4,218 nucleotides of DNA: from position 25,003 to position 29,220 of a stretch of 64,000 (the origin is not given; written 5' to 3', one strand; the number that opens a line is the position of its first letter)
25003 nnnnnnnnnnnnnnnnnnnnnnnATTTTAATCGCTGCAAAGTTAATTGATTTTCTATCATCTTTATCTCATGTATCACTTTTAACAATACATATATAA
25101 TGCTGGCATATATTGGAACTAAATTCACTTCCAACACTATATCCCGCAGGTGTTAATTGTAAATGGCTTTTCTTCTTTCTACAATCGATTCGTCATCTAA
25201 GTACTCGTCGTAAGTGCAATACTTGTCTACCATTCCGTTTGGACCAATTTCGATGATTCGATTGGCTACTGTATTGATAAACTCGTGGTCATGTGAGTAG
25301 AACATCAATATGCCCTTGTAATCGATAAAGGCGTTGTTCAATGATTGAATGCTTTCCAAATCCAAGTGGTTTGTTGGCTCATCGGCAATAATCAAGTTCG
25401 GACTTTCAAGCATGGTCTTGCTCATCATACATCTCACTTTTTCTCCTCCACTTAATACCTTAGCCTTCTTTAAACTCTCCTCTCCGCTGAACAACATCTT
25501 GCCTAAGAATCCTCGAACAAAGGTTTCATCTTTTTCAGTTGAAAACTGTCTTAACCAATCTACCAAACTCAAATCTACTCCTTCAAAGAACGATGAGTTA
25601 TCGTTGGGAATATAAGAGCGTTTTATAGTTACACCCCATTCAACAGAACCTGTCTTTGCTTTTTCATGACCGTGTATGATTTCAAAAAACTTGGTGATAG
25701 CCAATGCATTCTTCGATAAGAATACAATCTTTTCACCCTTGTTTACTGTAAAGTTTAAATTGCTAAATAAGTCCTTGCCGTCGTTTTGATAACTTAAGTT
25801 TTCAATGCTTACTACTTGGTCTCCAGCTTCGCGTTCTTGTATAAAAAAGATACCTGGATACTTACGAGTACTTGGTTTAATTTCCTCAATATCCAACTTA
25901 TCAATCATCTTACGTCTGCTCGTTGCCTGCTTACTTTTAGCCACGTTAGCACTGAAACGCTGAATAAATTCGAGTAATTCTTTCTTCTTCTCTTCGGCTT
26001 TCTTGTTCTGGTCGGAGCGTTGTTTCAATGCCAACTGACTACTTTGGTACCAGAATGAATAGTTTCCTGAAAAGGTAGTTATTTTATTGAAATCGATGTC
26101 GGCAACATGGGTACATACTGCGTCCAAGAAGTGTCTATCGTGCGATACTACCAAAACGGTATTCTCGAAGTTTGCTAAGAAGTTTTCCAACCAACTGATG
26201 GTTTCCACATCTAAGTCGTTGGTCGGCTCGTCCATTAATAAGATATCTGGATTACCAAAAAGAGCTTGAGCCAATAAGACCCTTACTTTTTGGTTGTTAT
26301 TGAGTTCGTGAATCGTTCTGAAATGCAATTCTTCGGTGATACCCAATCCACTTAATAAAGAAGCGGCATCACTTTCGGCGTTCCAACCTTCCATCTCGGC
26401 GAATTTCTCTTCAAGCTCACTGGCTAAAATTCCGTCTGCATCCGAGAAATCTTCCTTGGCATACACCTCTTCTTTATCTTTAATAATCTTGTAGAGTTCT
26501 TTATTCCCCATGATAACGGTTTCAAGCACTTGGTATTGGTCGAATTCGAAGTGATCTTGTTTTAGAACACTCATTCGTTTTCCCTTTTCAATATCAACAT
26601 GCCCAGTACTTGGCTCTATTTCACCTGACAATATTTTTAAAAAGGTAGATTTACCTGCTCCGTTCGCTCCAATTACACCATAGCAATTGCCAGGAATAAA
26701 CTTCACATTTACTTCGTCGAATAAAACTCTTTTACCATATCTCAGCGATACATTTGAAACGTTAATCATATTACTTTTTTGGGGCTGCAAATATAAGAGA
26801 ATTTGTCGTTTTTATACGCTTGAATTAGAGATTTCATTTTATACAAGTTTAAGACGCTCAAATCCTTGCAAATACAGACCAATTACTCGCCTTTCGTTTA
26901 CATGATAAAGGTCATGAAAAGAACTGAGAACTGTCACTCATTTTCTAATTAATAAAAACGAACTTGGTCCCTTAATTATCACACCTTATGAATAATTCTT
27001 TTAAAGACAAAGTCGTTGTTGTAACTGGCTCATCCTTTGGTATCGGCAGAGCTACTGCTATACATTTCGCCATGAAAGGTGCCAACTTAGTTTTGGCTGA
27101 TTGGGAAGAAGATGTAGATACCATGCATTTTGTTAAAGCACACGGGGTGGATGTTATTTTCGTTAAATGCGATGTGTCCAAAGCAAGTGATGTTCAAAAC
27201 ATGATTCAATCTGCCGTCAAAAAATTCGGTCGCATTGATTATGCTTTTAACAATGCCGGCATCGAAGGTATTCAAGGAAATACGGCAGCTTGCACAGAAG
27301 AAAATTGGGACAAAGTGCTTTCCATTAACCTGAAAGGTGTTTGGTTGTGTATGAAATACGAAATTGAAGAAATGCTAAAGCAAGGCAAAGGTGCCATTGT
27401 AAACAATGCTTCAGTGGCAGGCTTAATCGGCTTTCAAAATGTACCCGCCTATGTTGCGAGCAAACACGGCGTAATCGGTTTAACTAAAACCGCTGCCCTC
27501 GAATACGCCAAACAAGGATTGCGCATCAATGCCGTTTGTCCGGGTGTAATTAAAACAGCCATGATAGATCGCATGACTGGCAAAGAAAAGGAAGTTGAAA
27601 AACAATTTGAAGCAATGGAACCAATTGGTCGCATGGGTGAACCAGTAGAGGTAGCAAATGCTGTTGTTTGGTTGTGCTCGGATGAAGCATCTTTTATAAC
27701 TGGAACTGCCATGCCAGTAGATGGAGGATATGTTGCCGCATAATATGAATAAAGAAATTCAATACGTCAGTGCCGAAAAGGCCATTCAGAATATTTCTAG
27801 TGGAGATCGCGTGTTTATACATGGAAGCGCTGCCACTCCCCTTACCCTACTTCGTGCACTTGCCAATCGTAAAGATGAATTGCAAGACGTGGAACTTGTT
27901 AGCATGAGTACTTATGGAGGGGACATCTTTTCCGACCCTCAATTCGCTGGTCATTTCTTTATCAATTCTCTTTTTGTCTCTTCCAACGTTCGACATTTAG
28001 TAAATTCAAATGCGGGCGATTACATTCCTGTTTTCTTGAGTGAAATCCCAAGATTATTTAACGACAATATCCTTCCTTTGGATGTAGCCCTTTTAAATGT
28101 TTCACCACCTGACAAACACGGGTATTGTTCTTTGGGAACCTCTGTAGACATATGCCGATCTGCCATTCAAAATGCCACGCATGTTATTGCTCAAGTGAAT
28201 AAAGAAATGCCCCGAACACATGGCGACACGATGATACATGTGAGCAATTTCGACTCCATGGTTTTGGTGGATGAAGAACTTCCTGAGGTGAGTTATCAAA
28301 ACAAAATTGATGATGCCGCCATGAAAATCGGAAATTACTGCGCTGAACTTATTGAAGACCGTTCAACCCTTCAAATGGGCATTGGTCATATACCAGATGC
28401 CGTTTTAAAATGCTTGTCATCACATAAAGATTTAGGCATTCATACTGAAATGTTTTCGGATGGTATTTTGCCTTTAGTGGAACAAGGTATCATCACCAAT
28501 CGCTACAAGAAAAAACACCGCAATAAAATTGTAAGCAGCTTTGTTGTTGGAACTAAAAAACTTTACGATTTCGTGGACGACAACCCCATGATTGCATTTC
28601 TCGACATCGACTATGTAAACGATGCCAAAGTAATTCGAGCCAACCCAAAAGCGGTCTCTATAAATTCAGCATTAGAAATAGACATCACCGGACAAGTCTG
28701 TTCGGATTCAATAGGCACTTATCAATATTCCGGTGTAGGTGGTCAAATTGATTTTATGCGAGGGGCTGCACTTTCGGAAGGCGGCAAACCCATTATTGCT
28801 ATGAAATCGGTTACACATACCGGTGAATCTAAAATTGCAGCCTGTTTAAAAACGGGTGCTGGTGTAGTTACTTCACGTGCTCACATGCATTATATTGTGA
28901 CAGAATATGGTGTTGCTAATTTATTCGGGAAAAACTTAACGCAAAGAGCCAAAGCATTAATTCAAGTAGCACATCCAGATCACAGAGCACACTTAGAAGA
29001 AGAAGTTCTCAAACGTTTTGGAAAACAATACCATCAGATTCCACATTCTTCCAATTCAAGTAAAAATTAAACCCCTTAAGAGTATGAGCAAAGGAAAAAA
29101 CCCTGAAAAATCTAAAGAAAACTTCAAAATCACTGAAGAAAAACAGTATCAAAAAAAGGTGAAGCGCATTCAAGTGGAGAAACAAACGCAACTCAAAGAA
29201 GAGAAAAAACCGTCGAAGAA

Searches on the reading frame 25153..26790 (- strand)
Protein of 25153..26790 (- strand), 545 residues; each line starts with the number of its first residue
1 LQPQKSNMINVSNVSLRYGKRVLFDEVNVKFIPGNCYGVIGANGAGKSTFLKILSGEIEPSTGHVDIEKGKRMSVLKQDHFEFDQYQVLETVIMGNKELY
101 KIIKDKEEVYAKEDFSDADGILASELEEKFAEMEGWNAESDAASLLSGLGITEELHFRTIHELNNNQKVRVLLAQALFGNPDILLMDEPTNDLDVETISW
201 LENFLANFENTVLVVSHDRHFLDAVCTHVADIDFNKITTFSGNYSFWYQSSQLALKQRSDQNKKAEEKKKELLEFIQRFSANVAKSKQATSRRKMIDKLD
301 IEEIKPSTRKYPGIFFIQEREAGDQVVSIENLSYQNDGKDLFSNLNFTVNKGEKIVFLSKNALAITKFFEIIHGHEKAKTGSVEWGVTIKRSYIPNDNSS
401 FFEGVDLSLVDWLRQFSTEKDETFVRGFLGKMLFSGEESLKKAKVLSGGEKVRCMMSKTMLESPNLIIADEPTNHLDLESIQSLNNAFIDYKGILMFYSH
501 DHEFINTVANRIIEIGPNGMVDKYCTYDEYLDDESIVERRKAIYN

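Call 39: search_protein_families(library=pfam, proteins=[window:25153-26790:-], max_evalue=0.001)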
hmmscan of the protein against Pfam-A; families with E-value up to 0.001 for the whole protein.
window:25153-26790:- (545 aa): 4 families
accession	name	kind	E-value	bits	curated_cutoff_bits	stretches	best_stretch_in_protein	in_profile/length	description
PF00005.33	ABC_tran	-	3.9e-34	118.6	25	2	25-191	2-137/137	ABC transporter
PF12848.13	ABC_tran_Xtn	-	3.8e-19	69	25.9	1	231-311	2-80/85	ABC transporter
PF13304.12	AAA_21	-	2.4e-07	31.6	27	1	37-86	2-63/304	AAA domain, putative AbiEii toxin, Type IV TA system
PF02463.25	SMC_N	-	0.00097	19.1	40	0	35-52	25-42/220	RecF/RecN/SMC N terminal domain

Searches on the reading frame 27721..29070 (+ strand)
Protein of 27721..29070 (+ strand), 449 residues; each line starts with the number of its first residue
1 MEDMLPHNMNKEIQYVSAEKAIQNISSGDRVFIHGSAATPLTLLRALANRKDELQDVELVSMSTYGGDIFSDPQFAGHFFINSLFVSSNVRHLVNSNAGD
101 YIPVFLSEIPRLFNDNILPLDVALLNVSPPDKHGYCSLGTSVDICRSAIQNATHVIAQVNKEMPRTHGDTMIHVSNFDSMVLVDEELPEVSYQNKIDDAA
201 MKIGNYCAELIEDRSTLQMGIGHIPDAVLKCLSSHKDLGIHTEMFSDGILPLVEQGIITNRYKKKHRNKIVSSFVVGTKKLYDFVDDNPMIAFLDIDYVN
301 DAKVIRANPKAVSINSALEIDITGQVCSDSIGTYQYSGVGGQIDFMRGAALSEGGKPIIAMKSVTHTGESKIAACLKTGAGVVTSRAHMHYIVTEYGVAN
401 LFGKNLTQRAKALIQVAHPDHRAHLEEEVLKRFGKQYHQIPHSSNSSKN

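Call 59: search_protein_families(library=pfam, proteins=[window:27721-29070:+], max_evalue=0.00001)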
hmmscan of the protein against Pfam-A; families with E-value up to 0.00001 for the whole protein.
window:27721-29070:+ (449 aa): 2 families
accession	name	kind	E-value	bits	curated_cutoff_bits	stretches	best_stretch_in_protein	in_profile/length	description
PF13336.12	AcetylCoA_hyd_C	-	1.9e-64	216.7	23.7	1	277-428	1-153/154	Acetyl-CoA hydrolase/transferase C-terminal domain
PF02550.21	AcetylCoA_hydro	-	1.1e-26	94.5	24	1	16-186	10-191/198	Acetyl-CoA hydrolase/transferase N-terminal domain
